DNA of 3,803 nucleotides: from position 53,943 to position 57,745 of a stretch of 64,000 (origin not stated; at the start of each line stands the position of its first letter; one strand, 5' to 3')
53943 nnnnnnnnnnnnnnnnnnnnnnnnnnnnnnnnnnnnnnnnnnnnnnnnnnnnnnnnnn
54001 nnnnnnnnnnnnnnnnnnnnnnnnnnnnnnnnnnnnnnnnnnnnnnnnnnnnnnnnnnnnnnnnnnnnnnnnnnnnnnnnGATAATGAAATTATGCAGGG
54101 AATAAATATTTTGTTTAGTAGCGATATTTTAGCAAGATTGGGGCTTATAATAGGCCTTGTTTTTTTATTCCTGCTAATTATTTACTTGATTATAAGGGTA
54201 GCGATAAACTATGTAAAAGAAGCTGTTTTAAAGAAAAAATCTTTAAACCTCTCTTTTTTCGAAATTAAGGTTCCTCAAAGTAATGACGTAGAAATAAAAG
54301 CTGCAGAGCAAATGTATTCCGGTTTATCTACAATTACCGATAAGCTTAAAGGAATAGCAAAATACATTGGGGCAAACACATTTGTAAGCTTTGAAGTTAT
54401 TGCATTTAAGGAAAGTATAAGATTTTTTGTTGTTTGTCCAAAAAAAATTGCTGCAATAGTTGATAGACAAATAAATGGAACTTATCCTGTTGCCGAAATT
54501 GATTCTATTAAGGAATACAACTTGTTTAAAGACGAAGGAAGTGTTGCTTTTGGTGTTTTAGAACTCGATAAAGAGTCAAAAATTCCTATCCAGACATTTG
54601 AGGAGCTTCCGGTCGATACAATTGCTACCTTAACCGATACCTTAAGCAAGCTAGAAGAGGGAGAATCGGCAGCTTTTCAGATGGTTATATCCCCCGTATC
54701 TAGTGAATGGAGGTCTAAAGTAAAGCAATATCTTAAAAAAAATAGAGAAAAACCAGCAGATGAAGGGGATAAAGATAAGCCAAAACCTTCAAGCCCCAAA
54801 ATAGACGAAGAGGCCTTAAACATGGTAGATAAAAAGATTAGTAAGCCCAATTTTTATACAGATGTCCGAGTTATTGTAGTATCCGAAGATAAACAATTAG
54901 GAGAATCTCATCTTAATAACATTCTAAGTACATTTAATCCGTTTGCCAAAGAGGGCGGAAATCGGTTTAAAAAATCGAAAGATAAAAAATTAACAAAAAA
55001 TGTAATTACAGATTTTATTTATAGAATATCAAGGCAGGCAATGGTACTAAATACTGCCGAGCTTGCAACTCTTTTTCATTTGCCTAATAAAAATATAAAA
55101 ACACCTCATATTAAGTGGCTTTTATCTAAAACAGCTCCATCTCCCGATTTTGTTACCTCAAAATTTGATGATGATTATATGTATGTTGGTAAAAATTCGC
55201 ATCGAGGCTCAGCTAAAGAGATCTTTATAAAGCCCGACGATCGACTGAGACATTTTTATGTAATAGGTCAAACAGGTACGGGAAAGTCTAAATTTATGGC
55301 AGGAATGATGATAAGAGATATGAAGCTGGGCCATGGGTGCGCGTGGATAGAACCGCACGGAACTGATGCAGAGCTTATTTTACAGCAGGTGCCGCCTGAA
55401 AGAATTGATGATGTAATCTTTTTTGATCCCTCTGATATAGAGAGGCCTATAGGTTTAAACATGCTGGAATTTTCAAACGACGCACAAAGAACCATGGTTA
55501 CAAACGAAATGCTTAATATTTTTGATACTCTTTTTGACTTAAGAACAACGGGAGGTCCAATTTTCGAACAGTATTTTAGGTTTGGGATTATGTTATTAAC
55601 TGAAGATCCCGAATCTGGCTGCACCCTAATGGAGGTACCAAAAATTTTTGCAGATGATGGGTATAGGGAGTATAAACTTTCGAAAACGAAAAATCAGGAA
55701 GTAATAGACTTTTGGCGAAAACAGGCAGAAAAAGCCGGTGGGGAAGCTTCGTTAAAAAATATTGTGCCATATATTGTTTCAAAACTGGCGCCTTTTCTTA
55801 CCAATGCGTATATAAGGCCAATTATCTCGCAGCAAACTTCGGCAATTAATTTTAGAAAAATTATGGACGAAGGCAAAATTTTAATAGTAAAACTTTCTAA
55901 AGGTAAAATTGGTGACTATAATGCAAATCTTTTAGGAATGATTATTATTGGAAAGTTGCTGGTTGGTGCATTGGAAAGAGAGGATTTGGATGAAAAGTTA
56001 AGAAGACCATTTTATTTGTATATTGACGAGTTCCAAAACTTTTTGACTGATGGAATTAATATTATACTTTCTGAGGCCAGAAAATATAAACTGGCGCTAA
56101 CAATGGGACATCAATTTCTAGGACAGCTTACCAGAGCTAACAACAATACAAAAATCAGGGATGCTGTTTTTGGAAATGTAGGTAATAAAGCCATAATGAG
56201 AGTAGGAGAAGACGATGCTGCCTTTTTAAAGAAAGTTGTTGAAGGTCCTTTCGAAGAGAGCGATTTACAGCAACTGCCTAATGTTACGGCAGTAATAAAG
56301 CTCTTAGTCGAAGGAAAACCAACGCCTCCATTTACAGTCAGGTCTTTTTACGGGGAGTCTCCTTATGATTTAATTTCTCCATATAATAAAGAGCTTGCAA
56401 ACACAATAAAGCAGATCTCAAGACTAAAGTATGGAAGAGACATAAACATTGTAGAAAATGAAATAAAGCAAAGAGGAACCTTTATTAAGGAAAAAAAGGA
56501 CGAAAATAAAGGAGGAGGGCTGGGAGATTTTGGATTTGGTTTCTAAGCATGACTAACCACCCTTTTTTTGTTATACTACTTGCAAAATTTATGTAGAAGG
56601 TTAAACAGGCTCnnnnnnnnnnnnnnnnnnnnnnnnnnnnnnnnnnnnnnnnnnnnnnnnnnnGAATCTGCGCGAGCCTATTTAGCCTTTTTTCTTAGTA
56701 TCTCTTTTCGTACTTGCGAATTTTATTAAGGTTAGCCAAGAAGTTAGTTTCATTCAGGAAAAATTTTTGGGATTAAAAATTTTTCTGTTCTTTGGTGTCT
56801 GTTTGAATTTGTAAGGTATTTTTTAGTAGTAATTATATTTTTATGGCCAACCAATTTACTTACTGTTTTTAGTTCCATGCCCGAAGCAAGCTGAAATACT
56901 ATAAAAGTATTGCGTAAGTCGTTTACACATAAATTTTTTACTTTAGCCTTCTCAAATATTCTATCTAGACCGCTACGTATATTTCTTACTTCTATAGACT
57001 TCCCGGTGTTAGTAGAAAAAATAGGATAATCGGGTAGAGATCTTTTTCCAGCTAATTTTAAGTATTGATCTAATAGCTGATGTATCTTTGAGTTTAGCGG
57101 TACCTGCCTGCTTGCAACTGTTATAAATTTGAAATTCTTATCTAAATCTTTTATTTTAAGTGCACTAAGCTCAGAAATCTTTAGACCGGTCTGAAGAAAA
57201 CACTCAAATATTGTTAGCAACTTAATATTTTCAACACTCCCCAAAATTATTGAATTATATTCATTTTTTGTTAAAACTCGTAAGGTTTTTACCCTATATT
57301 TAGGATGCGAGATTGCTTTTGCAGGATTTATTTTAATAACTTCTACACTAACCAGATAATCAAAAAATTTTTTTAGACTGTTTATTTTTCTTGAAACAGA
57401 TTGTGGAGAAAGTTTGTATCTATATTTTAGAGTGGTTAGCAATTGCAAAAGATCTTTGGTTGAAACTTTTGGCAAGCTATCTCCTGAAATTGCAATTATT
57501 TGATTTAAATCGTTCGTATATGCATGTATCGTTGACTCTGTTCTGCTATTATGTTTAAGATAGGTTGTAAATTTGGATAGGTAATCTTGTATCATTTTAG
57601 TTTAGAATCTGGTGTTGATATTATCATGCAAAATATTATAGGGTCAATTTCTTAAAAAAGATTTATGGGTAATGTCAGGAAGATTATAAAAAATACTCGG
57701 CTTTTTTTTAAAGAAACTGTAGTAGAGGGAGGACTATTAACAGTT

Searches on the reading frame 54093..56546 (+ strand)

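Call 7: search_protein_families(library=pfam, proteins=[window:54093-56546:+], max_evalue=0.001)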
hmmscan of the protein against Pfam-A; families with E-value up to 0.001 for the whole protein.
window:54093-56546:+ (817 aa): 1 family
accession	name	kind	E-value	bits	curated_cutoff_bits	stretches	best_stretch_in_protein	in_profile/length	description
PF12696.13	TraG-D_C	-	0.00032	21.1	22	1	639-708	1-70/126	TraM recognition site of TraD and TraG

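Call 79: search_protein_families(library=ncbifam, proteins=[window:54093-56546:+], max_evalue=0.01)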
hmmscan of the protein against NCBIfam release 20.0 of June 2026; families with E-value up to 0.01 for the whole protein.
window:54093-56546:+ (817 aa): 4 families
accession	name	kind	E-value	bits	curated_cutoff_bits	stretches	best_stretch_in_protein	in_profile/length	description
NF041447.1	TrbC_conju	equivalog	2.8e-10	39.3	800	1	363-418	107-162/685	F-type conjugative transfer protein TrbC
TIGR03743.1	SXT_TraD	subfamily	2.2e-05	23.1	366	0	375-428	165-217/636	conjugative transfer system coupling protein TraD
NF045973.1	conju_CD1115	equivalog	0.00016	20.7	250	0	551-708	208-361/442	VirD4-like conjugal transfer protein, CD1115 family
NF041326.1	Bacteroid_MobC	subfamily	0.0089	14.4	900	0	641-700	459-517/655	conjugal transfer protein MobC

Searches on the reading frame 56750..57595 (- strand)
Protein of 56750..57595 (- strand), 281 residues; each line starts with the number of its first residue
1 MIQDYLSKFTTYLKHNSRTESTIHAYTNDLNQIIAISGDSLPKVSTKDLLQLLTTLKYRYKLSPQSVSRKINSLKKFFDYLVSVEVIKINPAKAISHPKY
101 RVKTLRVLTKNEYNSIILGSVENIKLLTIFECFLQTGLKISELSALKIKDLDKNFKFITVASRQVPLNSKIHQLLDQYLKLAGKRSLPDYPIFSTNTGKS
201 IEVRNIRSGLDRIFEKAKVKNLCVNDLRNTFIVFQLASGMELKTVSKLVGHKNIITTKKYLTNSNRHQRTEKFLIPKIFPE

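Call 7: search_protein_families(library=pfam, proteins=[window:56750-57595:-], max_evalue=0.001)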
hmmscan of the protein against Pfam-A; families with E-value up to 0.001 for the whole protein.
window:56750-57595:- (281 aa): 4 families
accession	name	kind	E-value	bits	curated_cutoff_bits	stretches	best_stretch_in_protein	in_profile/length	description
PF00589.27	Phage_integrase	-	4.5e-19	69.3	27.1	1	107-264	2-169/172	Phage integrase family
PF02899.23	Phage_int_SAM_1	-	6.9e-08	33.1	22.3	1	8-83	3-81/83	Phage integrase, N-terminal SAM-like domain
PF13495.12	Phage_int_SAM_4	-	3.1e-07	31.1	27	1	6-85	2-82/85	Phage integrase, N-terminal SAM-like domain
PF13102.12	Phage_int_SAM_5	-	0.00038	21.2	22.3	0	4-34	49-79/98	Phage integrase SAM-like domain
